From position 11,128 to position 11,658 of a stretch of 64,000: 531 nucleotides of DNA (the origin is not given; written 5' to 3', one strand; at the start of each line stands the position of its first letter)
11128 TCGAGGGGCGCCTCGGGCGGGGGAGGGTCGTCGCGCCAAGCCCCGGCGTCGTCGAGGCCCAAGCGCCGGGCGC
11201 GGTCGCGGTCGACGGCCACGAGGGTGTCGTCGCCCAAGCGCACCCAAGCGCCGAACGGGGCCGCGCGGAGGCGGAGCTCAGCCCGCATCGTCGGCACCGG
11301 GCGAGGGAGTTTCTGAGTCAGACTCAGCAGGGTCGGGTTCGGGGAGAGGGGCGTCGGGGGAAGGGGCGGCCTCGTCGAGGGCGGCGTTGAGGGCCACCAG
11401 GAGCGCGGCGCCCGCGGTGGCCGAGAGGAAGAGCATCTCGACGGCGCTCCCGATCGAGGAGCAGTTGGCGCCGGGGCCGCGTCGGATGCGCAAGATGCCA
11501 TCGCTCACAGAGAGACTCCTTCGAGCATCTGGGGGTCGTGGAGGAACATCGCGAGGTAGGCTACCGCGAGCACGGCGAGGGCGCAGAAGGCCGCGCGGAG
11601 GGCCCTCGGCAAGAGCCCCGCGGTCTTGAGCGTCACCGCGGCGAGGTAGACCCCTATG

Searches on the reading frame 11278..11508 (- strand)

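Call 71: search_protein_families(library=pfam, proteins=[window:11278-11508:-], max_evalue=0.1)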
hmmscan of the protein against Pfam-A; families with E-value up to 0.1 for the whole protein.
window:11278-11508:- (76 aa): 1 family
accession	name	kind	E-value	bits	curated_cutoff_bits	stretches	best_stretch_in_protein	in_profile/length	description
PF23933.1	DUF7269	-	0.015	15.8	29.1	1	22-73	23-71/162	Family of unknown function (DUF7269)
